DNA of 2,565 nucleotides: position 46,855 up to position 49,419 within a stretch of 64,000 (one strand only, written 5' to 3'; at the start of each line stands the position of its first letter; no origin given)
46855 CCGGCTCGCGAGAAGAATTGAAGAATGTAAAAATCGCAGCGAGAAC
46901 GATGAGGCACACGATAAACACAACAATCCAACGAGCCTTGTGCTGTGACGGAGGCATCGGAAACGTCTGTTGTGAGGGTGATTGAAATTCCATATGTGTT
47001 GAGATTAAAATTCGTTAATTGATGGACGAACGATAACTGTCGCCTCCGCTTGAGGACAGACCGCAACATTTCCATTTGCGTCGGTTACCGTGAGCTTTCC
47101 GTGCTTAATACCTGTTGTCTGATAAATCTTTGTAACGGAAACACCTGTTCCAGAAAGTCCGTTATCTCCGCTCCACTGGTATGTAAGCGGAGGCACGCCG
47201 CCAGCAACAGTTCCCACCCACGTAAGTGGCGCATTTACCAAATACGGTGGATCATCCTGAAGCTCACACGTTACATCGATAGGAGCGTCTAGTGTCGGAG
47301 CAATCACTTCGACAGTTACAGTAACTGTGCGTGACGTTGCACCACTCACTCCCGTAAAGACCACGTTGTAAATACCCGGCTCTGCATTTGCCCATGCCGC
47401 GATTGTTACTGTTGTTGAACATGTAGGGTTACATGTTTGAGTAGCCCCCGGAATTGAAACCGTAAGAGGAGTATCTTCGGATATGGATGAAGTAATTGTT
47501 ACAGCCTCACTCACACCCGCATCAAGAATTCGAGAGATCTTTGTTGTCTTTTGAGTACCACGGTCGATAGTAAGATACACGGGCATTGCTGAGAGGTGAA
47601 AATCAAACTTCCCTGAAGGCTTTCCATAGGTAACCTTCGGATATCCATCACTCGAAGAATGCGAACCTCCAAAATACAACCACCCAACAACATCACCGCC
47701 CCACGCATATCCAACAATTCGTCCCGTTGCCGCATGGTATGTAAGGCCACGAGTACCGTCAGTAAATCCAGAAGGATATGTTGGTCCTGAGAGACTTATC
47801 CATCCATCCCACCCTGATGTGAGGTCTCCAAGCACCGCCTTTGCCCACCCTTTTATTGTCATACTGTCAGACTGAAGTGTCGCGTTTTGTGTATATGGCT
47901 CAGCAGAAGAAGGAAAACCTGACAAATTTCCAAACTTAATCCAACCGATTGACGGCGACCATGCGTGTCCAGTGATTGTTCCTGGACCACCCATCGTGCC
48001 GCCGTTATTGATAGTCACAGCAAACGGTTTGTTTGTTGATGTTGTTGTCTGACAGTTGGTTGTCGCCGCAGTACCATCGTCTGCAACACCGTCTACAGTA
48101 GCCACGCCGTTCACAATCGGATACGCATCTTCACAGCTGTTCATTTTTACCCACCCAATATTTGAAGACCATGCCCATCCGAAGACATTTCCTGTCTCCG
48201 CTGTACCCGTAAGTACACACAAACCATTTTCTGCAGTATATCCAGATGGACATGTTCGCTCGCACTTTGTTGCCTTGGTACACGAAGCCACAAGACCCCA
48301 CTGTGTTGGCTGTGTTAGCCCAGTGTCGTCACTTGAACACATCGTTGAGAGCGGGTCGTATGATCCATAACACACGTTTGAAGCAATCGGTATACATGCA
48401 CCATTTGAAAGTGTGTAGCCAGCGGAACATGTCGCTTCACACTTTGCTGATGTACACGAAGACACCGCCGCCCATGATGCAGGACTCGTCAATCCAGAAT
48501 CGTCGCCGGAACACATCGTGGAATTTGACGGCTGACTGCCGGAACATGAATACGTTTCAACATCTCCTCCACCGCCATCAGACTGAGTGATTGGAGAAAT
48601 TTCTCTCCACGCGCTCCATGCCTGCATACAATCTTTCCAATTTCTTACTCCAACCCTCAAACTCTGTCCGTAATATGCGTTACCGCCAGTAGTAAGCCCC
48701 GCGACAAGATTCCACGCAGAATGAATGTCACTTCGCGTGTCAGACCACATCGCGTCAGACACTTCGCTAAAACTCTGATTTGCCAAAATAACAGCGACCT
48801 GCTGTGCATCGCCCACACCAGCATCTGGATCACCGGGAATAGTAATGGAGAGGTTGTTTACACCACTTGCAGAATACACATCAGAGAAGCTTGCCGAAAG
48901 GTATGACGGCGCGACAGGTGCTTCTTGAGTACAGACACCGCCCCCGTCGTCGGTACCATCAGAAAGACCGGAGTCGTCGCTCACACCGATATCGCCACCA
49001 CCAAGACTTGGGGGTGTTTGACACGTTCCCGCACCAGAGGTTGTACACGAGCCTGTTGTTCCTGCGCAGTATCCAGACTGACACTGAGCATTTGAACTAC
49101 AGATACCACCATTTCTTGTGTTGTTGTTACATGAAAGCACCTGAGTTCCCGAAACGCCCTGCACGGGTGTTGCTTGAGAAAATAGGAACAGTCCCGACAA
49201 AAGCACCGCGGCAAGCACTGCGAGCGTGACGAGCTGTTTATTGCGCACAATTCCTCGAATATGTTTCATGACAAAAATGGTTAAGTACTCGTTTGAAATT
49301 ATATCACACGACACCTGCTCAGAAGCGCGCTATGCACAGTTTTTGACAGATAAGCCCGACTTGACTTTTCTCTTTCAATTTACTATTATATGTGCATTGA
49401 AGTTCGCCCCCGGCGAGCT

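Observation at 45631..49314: Three secreted proteins encoded immediately upstream of pilB-pilC, including a 750-aa protein with duplicated Cys modules, GW-type repeats and a PKD domain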

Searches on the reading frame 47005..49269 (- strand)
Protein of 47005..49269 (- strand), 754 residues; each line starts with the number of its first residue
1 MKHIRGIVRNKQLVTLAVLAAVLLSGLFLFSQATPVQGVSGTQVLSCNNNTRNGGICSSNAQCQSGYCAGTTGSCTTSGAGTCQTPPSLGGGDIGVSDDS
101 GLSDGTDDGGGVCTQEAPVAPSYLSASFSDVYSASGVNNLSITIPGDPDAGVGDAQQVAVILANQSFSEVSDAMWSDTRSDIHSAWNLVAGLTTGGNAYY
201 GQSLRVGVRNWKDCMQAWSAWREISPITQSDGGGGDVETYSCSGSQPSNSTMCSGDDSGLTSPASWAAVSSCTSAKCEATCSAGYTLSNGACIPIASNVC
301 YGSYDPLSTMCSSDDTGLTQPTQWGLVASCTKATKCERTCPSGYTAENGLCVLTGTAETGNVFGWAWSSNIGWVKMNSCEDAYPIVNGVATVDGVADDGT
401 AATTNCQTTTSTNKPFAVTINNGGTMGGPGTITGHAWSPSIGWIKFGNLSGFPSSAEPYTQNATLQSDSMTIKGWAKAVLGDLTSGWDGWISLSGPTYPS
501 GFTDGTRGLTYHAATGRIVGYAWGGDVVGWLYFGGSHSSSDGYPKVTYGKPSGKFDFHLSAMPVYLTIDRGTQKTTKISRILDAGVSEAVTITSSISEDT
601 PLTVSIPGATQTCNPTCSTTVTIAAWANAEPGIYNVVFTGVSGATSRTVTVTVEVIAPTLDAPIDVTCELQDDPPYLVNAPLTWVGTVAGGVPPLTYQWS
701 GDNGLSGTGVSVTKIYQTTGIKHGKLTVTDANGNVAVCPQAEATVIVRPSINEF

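Call 3: search_protein_families(library=pfam, proteins=[window:47005-49269:-], max_evalue=1)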
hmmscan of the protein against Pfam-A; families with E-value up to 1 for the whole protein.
window:47005-49269:- (754 aa): 1 family
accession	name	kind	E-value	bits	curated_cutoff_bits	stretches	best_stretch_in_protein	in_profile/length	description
PF18911.6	PKD_4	-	7.9e-06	26.3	27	1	689-739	29-79/85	PKD domain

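Call 4: search_protein_families(library=ncbifam, proteins=[window:47005-49269:-], max_evalue=1)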
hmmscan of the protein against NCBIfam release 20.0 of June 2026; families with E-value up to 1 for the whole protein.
window:47005-49269:- (754 aa): 1 family
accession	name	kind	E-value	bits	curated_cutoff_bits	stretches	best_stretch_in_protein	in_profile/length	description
NF005745.0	PRK07569.1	equivalog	0.14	11.5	333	1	318-352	182-214/238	bidirectional hydrogenase complex protein HoxU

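Call 7: find_homologous_proteins(query=window:47005-49269:-)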
Query window:47005-49269:- (754 aa): 82 proteins with E <= 0.001 among 8000 candidates.
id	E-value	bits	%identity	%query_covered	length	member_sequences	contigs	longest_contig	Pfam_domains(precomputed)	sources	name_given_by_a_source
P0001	0.0e+0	1708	100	100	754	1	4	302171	PF18911.7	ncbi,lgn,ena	-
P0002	2.5e-138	481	40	100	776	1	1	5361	-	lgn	-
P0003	3.2e-121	424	38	99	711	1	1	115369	-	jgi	jgi:hypothetical protein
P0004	8.7e-116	406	43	60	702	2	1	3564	-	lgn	-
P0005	3.7e-109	384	39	84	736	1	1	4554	-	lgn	-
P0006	3.5e-96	341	42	60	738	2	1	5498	-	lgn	-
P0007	4.7e-94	334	37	86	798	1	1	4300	-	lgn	-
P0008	1.4e-41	161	34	51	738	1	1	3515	-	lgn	-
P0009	4.6e-26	110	32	50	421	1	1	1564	-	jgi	-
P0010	2.9e-21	94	49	16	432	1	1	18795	-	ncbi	-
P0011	3.8e-20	90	27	45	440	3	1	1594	-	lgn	-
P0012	1.2e-18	85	40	24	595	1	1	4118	-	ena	-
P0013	7.5e-17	79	34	27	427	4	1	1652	PF18911.7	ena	-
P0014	4.9e-16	76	37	23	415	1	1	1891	-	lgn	-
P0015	1.2e-15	75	37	23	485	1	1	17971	-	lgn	-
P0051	8.1e-9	53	32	27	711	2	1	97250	PF07591.16,PF00801.27,PF05203.22,PF18911.7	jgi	-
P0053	9.5e-9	52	30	24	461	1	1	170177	PF18911.7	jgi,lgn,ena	-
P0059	1.1e-7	49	28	33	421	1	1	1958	PF00801.27,PF25788.3,PF18911.7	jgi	-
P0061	1.8e-7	48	27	24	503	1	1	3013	PF00801.27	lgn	-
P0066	7.1e-6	43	31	25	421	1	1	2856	PF00801.27,PF25788.3,PF18911.7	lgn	-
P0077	1.2e-4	39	33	24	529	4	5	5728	PF18911.7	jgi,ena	-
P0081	8.0e-4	36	31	23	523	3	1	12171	PF00801.27,PF18911.7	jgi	-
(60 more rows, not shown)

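Call 9: find_encoding_contigs(protein=P0003, flank=10000, max_places=4)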
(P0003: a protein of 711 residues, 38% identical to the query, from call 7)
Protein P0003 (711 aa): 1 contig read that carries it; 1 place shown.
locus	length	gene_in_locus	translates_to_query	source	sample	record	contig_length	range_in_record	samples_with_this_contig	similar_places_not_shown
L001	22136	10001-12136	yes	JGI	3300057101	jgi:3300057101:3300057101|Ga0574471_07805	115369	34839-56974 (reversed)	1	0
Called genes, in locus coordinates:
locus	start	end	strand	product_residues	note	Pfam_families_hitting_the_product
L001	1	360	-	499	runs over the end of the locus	PF01743:PolyA_pol, PF12627:PolyA_pol_RNAbd, PF01966:HD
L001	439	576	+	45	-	-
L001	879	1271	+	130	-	PF02021:UPF0102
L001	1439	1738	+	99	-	PF12647:RNHCP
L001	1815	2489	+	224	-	PF00406:ADK, PF02223:Thymidylate_kin (faint), PF13207:AAA_17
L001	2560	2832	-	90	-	PF00216:Bac_DNA_binding, PF18291:HU-HIG (weak)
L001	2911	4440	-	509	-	PF12072:RNase_Y_N, PF00013:KH_1, PF01966:HD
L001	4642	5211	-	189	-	PF00574:CLP_protease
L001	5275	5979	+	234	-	PF20260:PUA_4, PF04452:Methyltrans_RNA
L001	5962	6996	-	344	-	PF05697:Trigger_N, PF05698:Trigger_C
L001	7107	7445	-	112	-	-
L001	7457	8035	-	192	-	-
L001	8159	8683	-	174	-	PF00719:Pyrophosphatase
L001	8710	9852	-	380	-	PF08529:NusA_N, PF00575:S1, PF13184:KH_NusA_1st, PF26594:KH_NusA_2nd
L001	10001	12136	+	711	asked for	-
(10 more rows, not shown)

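Call 10: find_encoding_contigs(protein=P0001, flank=10000, max_places=4)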
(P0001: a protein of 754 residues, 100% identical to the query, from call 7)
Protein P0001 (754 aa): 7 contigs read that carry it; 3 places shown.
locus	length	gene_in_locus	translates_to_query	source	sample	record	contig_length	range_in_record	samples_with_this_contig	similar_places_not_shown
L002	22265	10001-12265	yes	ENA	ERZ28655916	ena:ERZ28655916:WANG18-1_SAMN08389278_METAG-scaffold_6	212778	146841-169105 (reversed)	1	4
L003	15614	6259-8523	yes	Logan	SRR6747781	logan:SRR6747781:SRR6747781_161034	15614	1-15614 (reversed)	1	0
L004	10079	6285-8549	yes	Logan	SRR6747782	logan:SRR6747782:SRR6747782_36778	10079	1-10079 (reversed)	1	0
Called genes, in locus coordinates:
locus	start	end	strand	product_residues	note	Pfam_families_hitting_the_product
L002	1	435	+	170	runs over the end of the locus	-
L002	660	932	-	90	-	PF00216:Bac_DNA_binding, PF18291:HU-HIG (weak)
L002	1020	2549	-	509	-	PF12072:RNase_Y_N, PF00013:KH_1, PF01966:HD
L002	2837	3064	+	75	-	-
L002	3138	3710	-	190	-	PF00574:CLP_protease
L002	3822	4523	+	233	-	PF20260:PUA_4, PF04452:Methyltrans_RNA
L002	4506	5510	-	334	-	PF05697:Trigger_N, PF05698:Trigger_C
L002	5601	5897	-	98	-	-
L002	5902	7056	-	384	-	PF00404:Dockerin_1 (faint)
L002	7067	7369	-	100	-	-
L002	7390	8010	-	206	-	-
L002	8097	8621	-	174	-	PF00719:Pyrophosphatase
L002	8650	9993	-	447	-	PF08529:NusA_N, PF00575:S1, PF13184:KH_NusA_1st, PF07650:KH_2 (weak), PF26594:KH_NusA_2nd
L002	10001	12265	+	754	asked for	PF18911:PKD_4 (weak)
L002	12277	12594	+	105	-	-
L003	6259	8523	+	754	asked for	PF18911:PKD_4 (weak)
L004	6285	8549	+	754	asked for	PF18911:PKD_4 (weak)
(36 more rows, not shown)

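Call 47: predict_structure(alignment_id=A2)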
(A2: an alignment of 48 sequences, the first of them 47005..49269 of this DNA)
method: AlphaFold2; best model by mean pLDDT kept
length: 754 residues; sequences in the alignment: 48
mean_pLDDT: 76.0   pTM: 0.45
mean pLDDT of the five models: 76.0, 73.3, 72.5, 72.1, 68.7
residues with pLDDT >= 90: 240; 70-90: 275; 50-70: 120; < 50: 119
segments of 3 or more residues with pLDDT < 50: 1-8, 29-45, 88-110, 148-152, 233-238, 297-340, 353-356, 401-404, 408-411
pLDDT, mean of each block of 10 residues (from residue 1): 44 72 63 34 58 87 88 75 66 36 36 65 83 70 71 66 86 87 82 64 88 83 83 48 83 77 87 82 89 64 33 39 37 38 56 55 92 89 58 61 48 78 85 93 93 80 87 92 70 92 89 86 93 67 75 77 88 92 78 89 90 78 91 93 87 87 87 95 96 94 97 97 97 92 91 61
secondary structure, 60 per line:
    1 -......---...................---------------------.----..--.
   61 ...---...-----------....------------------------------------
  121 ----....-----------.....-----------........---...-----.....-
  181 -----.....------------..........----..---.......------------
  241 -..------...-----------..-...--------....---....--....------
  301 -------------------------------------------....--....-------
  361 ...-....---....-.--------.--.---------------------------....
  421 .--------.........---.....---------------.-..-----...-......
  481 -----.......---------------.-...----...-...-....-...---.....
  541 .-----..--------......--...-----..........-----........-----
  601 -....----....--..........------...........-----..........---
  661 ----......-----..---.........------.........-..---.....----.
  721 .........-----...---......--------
elements in order (helices of 4 or more, strands of 3 or more residues): H2-7 H11-29 E67-69 E81-84 E125-128 E140-144 E156-163 E175-179 E186-190 E203-212 E222-228 E250-252 E267-269 E278-281 E285-288 E291-294 E344-347 E350-353 E361-363 E365-368 E372-375 E417-421 E430-438 E442-446 E471-473 E475-480 E486-492 E510-512 E517-519 E521-523 H525-528 E530-532 H536-541 E557-562 E565-567 E573-582 E588-595 E602-605 E610-613 E616-625 E632-642 E648-657 E665-670 E681-689 E696-701 E711-715 E720-729 E735-737 E741-746

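Call 49: fold_search(model_id=the predicted structure, library=pdb)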
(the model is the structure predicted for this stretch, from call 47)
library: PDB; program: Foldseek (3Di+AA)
matches with E <= 10: 1959; with E <= 0.001: 274
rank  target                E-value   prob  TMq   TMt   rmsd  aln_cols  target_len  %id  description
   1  9flw_A                1.7e-07  1.00  0.11  0.15  49.9       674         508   12  CryoEM structure of the fragment-6 (3571-4078) in the grappling hook protein A (GhpA) in the bacterium Aureispira sp.  (released 2024-10-16)
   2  7sqc_2A               1.9e-07  1.00  0.16  0.16  21.4       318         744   14  Ciliary C1 central pair apparatus isolated from Chlamydomonas reinhardtii (released 2022-04-13)
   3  9ijj_C                3.0e-07  1.00  0.14  0.11  14.6       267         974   12  In situ structure of the central apparatus in mouse sperm axoneme. (released 2025-06-04)
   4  4u4j                  3.6e-07  0.98  0.12  0.07  30.2       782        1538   11  Crystal structure of Salmonella alpha-2-macroglobulin mutant Y1175G (released 2014-09-17)
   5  4u48                  4.2e-07  0.98  0.12  0.07  30.6       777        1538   10  Crystal structure of Salmonella alpha-2-macroglobulin (released 2014-09-17)
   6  8s80_F                5.2e-07  1.00  0.12  0.36  14.2       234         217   11  Domains 4 and 5 of Sap S-layer protein from Bacillus anthracis (released 2024-11-20)
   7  9ijj_O                6.0e-07  1.00  0.18  0.11  28.2       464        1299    8  In situ structure of the central apparatus in mouse sperm axoneme. (released 2025-06-04)
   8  7sqc_2B               1.0e-06  1.00  0.16  0.16  27.3       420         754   12  Ciliary C1 central pair apparatus isolated from Chlamydomonas reinhardtii (released 2022-04-13)
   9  8jmw_A                1.2e-06  1.00  0.16  0.22   6.9       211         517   12  Fibril form of serine peptidase Vpr (released 2023-12-06)
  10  9ijj_L                1.3e-06  1.00  0.13  0.34  10.7       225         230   12  In situ structure of the central apparatus in mouse sperm axoneme. (released 2025-06-04)
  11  9ijj_4K               1.4e-06  1.00  0.12  0.21  13.3       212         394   10  In situ structure of the central apparatus in mouse sperm axoneme. (released 2025-06-04)
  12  8cml_E                1.5e-06  0.99  0.12  0.14  26.9       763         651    8  Cryo-EM structure of complement C5 in complex with nanobodies UNbC5-1 and UNbC5-2 (released 2023-09-27)
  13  9pvp                  1.6e-06  0.96  0.11  0.06  39.1       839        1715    9  Cryo-EM structure of receptor tyrosine kinase ROS1 extracellular domain (released 2026-02-25)
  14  7sqc_T0               1.7e-06  1.00  0.13  0.18  14.2       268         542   12  Ciliary C1 central pair apparatus isolated from Chlamydomonas reinhardtii (released 2022-04-13)
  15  8s80_A                1.9e-06  1.00  0.12  0.35  14.2       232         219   12  Domains 4 and 5 of Sap S-layer protein from Bacillus anthracis (released 2024-11-20)
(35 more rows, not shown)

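Call 71: search_solved_structures(query=window:47005-49269:-, max_evalue=1)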
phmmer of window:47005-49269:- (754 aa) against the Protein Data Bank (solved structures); distinct sequences matched with E-value up to 1: 4.
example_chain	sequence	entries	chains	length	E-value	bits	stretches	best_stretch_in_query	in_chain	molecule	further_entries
1onw_A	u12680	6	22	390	0.13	13.7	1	627-741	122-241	Isoaspartyl dipeptidase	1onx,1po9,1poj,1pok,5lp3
1ybq_A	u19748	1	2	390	0.13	13.7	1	627-741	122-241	Isoaspartyl dipeptidase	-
2aqv_A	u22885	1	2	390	0.13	13.7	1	627-741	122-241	Isoaspartyl dipeptidase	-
2aqo_A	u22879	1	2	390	0.13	13.7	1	627-741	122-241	Isoaspartyl dipeptidase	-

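Call 82: search_protein_families(library=phrogs, proteins=[window:47005-49269:-], max_evalue=0.01)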
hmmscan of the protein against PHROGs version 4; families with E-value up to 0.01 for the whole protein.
window:47005-49269:- (754 aa): 0 families
